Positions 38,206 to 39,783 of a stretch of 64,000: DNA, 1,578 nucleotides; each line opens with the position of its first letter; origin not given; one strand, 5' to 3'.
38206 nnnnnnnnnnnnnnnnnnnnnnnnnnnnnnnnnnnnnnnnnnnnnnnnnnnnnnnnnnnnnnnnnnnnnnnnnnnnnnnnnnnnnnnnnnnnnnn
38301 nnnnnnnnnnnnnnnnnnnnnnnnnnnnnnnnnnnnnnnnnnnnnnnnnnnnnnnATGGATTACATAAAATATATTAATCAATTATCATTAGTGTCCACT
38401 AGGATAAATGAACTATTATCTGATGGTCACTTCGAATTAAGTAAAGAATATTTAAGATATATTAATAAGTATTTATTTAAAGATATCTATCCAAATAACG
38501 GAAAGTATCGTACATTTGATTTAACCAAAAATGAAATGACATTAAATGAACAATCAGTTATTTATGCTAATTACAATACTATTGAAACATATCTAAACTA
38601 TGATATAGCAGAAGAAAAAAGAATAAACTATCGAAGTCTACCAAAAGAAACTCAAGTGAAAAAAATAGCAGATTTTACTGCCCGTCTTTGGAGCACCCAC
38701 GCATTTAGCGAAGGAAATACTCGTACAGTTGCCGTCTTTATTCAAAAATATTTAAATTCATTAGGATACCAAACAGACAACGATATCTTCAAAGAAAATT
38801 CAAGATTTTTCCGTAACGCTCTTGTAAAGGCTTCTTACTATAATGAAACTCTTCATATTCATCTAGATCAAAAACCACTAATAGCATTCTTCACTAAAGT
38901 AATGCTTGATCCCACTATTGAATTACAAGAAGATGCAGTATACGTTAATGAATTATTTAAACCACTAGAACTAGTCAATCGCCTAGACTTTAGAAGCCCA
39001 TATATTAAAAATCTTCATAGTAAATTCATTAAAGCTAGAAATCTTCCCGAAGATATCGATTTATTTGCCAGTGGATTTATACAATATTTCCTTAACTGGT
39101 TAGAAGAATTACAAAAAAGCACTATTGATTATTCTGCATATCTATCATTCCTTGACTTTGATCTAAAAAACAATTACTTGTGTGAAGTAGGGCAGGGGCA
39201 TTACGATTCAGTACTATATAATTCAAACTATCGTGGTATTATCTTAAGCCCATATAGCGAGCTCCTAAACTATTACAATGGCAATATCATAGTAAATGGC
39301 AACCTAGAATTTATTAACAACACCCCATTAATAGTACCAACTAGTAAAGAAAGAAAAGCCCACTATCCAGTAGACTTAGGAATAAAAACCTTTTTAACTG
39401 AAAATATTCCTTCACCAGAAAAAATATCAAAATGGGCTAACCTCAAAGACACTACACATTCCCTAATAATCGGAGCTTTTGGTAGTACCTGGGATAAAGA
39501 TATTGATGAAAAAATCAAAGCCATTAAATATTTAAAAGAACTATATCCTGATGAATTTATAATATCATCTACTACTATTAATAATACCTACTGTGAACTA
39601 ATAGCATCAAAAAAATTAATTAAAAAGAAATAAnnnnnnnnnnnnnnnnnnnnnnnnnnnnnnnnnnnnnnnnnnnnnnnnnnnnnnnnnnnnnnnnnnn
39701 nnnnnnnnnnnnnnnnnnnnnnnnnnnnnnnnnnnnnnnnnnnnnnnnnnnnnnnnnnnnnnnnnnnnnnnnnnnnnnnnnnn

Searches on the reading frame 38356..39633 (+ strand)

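Call 64: search_protein_families(library=pfam, proteins=[window:38356-39633:+], max_evalue=0.0001)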
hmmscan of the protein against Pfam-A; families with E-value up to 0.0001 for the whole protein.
window:38356-39633:+ (425 aa): 1 family
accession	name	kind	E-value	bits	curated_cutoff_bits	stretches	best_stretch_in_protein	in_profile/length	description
PF02661.23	Fic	-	7.9e-12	46.3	24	1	28-133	2-93/93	Fic/DOC family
